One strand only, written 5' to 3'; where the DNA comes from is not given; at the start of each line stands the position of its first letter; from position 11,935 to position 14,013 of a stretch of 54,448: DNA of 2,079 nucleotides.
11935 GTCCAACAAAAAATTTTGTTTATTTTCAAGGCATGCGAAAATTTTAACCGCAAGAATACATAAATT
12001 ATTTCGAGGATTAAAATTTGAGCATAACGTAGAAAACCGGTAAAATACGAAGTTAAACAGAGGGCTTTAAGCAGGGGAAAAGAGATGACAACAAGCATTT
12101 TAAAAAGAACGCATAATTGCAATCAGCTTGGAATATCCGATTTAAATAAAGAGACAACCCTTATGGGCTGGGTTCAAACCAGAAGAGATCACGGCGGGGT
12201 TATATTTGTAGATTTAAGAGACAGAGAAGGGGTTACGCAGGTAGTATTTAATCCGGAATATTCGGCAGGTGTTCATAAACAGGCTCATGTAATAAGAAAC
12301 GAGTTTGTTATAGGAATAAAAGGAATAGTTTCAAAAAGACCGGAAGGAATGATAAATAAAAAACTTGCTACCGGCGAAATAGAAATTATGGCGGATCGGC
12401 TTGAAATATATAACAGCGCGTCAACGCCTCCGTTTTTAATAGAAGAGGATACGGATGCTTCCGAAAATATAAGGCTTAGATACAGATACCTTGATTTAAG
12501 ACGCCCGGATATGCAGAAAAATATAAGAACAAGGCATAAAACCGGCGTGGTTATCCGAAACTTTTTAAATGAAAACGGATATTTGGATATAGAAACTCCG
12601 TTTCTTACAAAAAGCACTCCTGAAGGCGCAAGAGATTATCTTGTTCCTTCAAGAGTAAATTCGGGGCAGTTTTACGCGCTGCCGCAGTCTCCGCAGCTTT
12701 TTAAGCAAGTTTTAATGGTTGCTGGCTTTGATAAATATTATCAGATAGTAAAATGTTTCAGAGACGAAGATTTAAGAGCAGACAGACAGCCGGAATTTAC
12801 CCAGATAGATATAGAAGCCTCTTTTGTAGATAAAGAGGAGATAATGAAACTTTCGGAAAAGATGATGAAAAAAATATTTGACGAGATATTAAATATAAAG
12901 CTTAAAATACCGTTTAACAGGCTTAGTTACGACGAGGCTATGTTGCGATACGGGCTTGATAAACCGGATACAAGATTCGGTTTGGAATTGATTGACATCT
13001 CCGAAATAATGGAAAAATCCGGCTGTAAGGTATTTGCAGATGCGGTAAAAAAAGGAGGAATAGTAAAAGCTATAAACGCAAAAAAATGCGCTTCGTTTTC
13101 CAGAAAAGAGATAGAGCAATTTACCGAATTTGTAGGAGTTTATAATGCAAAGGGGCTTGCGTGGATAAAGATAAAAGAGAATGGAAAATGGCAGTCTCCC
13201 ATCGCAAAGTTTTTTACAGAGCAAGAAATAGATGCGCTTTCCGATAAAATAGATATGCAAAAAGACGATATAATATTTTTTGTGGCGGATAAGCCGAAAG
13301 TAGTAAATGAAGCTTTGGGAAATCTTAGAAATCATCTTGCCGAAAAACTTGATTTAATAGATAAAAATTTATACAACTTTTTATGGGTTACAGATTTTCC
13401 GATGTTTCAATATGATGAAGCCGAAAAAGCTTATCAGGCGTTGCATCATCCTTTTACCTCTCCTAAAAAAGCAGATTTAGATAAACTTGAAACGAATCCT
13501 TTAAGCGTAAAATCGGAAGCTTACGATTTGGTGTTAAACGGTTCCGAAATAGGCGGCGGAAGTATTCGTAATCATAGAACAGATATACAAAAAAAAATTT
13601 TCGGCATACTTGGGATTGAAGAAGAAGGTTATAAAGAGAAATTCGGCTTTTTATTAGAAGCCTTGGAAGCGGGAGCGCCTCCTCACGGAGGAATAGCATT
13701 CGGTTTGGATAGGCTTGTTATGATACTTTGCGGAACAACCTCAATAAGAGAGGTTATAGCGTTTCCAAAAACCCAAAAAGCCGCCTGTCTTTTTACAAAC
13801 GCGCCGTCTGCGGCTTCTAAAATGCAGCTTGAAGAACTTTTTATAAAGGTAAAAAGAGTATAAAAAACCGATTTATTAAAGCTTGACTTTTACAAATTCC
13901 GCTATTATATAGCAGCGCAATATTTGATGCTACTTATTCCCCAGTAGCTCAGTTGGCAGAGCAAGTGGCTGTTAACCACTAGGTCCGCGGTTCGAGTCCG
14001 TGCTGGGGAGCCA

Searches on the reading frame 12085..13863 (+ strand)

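Call 28: search_protein_families(library=ncbifam, proteins=[window:12085-13863:+])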
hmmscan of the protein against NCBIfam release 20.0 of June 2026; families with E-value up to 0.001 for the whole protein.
window:12085-13863:+ (592 aa): 19 families
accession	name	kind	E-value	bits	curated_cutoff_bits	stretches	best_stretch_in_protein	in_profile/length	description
NF001750.0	PRK00476.1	equivalog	3.9e-266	884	443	1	6-590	3-587/590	aspartate--tRNA ligase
TIGR00459.1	aspS_bact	equivalog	1.2e-245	816.4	373.85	1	7-590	2-584/586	aspartate--tRNA ligase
NF009460.0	PRK12820.1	equivalog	8e-191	635.8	1379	1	11-586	25-614/723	bifunctional aspartyl-tRNA synthetase/aspartyl/glutamyl-tRNA amidotransferase subunit C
NF003483.0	PRK05159.1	equivalog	4.6e-67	226.8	353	2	8-269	4-259/438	aspartate--tRNA(Asn) ligase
TIGR00458.1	aspS_nondisc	equivalog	9e-66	222.6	368.4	2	22-295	13-272/428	aspartate--tRNA(Asn) ligase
NF001756.1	PRK00484.1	subfamily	3.7e-46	157.8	468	2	7-330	37-359/488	lysine--tRNA ligase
TIGR00499.1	lysS_bact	equivalog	1.8e-43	149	427.6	2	9-288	41-300/496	lysine--tRNA ligase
NF003037.0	PRK03932.1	equivalog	1.2e-42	146.4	414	2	20-270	15-264/451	asparagine--tRNA ligase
TIGR00457.1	asnS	equivalog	9.4e-39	133.5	342.6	2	19-271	14-267/455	asparagine--tRNA ligase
NF002821.0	PRK02983.1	equivalog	5.4e-36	124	742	2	7-263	645-894/1102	bifunctional lysylphosphatidylglycerol synthetase/lysine--tRNA ligase LysX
NF009101.0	PRK12445.1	subfamily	1.8e-27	96.1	1026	2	17-276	61-312/505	lysine--tRNA ligase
TIGR00462.1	genX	equivalog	1.5e-24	87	286.9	2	148-293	2-146/304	EF-P lysine aminoacylase EpmA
NF006828.0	PRK09350.1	equivalog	1.7e-20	73.5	264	2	145-289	14-156/325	elongation factor P--(R)-beta-lysine ligase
NF005052.0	PRK06462.1-1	equivalog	1.1e-16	60.9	368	1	127-272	27-177/353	asparagine synthetase A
NF005054.0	PRK06462.1-4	equivalog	2.7e-14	53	309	1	134-293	12-193/318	asparagine synthetase A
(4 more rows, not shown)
